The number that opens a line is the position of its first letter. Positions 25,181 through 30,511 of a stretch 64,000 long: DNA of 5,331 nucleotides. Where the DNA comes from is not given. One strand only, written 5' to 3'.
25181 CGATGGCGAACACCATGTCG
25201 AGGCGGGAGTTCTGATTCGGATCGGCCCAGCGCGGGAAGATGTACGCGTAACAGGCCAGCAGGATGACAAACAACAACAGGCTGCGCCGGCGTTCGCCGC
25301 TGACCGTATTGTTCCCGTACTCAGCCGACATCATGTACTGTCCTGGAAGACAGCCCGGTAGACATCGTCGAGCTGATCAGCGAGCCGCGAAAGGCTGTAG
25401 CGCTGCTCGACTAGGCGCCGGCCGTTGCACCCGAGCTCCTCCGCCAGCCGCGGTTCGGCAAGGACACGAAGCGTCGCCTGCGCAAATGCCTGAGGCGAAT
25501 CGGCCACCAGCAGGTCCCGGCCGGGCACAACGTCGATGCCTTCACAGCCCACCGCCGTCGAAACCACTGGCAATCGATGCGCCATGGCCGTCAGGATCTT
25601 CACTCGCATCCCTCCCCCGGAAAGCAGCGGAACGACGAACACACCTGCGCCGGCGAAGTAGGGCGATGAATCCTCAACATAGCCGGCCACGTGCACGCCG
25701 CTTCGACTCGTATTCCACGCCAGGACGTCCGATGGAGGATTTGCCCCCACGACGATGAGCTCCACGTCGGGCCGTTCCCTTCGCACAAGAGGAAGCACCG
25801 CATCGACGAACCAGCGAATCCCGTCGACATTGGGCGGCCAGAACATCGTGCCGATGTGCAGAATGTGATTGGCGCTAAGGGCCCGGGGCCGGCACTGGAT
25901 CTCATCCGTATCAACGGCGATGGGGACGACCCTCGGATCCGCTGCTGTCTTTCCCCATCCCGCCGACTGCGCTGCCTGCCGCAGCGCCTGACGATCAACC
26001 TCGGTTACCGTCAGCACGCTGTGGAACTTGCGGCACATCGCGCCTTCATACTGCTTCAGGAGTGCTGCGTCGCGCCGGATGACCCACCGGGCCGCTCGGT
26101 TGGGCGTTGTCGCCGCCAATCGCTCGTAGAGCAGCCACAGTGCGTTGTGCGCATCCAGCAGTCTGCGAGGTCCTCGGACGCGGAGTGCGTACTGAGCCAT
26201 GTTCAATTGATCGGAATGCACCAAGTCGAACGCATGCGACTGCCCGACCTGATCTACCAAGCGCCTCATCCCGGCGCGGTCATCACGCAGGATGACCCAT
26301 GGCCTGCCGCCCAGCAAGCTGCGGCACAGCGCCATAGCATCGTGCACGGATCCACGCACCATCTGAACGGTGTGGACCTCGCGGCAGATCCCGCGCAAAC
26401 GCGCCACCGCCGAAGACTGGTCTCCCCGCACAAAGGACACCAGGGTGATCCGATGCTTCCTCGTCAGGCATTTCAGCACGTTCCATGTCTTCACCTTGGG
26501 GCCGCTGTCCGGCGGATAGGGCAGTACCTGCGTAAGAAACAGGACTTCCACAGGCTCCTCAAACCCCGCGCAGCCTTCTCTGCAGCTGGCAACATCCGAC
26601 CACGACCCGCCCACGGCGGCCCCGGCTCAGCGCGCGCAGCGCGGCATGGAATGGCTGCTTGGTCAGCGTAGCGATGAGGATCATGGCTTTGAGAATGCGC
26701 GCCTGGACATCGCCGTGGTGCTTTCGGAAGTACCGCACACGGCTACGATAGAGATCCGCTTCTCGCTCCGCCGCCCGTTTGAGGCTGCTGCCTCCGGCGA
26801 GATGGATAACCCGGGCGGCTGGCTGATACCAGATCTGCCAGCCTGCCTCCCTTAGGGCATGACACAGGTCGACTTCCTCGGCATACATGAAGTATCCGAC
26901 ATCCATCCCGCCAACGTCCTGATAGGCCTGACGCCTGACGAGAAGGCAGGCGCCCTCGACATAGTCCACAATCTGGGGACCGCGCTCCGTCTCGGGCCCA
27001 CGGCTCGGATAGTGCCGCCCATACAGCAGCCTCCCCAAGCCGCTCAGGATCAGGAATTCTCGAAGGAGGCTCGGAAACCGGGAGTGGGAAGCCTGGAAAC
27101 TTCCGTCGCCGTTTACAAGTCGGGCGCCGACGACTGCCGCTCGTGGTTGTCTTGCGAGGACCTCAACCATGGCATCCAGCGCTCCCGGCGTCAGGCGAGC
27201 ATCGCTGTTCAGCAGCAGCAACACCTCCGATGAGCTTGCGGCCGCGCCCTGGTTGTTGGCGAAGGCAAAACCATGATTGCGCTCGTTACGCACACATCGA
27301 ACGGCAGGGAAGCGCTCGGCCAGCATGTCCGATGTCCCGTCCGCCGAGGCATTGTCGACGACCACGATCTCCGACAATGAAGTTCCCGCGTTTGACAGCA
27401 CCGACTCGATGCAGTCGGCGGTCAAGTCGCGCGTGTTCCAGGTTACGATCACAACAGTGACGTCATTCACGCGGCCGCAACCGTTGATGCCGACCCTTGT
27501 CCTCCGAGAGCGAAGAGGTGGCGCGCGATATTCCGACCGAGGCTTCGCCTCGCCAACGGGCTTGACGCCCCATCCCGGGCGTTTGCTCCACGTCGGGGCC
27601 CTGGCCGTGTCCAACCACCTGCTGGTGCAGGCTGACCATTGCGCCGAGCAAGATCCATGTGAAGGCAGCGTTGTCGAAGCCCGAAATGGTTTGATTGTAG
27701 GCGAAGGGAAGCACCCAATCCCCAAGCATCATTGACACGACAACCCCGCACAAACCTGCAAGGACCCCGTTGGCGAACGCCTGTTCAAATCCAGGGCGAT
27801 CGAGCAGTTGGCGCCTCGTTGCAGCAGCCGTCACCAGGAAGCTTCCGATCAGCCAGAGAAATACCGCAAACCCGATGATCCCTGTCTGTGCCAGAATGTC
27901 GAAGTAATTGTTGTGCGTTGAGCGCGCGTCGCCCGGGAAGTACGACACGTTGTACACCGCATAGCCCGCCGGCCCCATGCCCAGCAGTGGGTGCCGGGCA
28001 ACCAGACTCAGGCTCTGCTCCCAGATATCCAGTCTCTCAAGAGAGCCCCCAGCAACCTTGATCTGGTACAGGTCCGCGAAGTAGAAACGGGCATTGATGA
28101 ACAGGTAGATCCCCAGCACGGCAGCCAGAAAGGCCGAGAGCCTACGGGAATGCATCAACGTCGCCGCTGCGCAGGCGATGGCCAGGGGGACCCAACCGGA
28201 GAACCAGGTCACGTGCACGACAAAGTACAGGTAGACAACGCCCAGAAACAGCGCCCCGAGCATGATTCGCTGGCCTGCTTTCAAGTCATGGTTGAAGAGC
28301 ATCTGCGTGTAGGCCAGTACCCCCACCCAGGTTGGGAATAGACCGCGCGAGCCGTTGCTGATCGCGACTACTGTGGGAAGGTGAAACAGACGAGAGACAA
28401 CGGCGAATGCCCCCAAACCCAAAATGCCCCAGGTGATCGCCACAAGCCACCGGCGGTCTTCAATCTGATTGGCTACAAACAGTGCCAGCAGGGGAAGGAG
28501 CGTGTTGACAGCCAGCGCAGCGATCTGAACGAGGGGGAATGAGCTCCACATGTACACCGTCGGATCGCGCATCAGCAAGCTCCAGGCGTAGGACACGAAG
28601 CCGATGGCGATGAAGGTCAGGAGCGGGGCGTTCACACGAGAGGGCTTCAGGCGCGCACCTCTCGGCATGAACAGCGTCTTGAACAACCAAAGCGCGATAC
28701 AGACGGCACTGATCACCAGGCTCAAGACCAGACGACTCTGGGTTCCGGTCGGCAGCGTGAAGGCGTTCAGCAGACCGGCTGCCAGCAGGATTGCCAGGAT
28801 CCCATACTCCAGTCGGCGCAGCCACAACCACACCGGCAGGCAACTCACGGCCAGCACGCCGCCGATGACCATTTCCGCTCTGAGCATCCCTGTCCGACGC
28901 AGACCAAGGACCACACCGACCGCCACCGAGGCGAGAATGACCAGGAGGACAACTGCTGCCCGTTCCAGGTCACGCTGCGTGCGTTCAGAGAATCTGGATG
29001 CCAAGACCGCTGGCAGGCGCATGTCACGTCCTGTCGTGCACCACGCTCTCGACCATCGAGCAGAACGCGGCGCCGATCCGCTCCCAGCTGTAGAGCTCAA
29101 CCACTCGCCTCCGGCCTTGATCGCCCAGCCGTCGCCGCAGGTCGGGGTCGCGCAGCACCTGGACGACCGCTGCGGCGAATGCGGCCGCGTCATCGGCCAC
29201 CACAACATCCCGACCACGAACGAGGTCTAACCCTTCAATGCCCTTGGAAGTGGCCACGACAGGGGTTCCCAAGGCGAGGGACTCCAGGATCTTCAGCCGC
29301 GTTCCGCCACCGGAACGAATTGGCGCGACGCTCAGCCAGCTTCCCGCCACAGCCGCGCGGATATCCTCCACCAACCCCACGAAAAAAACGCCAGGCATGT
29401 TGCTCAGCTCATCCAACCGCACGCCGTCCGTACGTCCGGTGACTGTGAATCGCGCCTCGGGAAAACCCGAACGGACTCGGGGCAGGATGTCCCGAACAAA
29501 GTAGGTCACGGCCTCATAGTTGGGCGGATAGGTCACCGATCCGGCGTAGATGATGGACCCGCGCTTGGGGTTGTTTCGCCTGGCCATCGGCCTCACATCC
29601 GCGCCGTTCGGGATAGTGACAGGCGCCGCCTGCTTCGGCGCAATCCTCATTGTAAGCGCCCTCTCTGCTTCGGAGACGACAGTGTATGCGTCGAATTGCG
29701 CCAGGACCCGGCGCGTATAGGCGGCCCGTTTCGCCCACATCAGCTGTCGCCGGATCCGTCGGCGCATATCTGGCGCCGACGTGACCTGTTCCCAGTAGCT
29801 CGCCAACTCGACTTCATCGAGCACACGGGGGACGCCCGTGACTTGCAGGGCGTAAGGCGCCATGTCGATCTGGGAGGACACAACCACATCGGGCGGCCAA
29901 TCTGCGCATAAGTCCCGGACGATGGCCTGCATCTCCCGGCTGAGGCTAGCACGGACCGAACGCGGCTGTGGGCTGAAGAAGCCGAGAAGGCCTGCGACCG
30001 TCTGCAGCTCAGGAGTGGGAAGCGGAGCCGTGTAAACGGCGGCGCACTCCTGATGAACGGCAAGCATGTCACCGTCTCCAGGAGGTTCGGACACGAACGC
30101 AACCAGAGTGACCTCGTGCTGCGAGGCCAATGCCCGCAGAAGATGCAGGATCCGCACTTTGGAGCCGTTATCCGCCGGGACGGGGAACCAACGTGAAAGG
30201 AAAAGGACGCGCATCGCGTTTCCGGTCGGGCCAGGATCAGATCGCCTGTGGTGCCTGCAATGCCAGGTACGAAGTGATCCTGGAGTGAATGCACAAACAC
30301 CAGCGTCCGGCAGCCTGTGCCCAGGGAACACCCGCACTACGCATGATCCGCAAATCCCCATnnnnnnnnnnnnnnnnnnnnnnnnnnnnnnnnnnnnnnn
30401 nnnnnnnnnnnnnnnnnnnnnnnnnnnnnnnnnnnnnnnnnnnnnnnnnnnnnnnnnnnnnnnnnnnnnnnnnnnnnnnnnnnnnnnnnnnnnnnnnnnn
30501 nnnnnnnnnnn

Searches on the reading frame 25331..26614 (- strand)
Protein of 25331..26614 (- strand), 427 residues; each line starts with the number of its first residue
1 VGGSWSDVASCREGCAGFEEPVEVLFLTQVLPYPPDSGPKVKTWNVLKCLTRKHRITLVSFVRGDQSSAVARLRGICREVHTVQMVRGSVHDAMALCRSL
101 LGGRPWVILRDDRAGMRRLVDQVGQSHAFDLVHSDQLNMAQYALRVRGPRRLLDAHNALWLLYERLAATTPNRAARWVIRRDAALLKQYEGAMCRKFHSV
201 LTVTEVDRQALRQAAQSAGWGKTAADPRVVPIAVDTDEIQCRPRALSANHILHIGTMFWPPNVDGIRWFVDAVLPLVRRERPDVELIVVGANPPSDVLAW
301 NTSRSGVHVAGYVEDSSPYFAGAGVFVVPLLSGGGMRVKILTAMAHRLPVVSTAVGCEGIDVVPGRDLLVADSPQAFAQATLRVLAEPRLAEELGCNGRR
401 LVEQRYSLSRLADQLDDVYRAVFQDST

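Call 8: search_protein_families(library=pfam, proteins=[window:25331-26614:-], max_evalue=0.001)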
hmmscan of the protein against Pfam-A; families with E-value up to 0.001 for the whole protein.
window:25331-26614:- (427 aa): 3 families
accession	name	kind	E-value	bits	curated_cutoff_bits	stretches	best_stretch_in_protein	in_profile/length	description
PF13692.12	Glyco_trans_1_4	-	1.7e-29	103.3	27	1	249-386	2-141/142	Glycosyl transferases group 1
PF00534.26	Glycos_transf_1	-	3e-07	30.6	26.4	1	271-400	35-171/172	Glycosyl transferases group 1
PF13524.12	Glyco_trans_1_2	-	2e-05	25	25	1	279-415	10-142/144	Glycosyl transferase-like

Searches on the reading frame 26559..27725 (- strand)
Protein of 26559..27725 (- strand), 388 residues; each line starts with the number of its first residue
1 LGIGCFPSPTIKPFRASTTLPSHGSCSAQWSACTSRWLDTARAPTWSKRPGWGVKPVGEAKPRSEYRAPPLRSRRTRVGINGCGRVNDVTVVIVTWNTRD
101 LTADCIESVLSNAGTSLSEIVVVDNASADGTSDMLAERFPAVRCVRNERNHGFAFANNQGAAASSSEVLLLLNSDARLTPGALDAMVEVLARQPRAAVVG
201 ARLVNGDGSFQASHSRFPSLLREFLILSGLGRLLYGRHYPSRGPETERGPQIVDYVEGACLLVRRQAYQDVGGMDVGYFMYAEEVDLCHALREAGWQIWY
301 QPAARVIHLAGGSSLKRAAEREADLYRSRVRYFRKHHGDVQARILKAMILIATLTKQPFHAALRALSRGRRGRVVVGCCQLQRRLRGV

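Call 8: search_protein_families(library=pfam, proteins=[window:26559-27725:-], max_evalue=0.001)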
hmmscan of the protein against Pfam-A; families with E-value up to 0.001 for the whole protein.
window:26559-27725:- (388 aa): 4 families
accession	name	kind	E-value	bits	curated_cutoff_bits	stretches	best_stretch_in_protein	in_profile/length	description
PF00535.33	Glycos_transf_2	-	1.6e-25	90.4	23.3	1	90-269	1-165/168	Glycosyl transferase family 2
PF13641.12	Glyco_tranf_2_3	-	3.2e-23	83.4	27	1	88-318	2-220/230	Glycosyltransferase like family 2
PF13632.12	Glyco_trans_2_3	-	1.5e-06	28.6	27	1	170-316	3-130/198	Glycosyl transferase family group 2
PF13506.12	Glyco_transf_21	-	6.8e-06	26.1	21.7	1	158-322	23-169/174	Glycosyl transferase family 21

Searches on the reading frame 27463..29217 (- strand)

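Call 8: search_protein_families(library=pfam, proteins=[window:27463-29217:-], max_evalue=0.001)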
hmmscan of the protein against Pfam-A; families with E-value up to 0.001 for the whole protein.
window:27463-29217:- (584 aa): 1 family
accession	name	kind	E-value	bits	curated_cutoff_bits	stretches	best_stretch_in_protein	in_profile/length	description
PF04932.20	Wzy_C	-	5.6e-14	52.6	31.7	1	340-454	17-149/149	O-Antigen ligase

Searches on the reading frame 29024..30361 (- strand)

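Call 8: search_protein_families(library=pfam, proteins=[window:29024-30361:-], max_evalue=0.001)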
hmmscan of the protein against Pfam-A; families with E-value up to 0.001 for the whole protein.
window:29024-30361:- (445 aa): 5 families
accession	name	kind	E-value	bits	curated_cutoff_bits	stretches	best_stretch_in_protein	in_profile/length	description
PF13692.12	Glyco_trans_1_4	-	9.4e-23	81.5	27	1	269-405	3-142/142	Glycosyl transferases group 1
PF13524.12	Glyco_trans_1_2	-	1.6e-11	44.8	25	1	301-432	13-141/144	Glycosyl transferase-like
PF13579.12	Glyco_trans_4_4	-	3.4e-11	44.2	29.7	1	66-253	2-158/158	Glycosyl transferase 4-like domain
PF00534.26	Glycos_transf_1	-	6.9e-09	35.9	26.4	1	317-419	67-172/172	Glycosyl transferases group 1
PF13439.12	Glyco_transf_4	-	3e-08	34.3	28.5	1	65-256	2-168/170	Glycosyltransferase Family 4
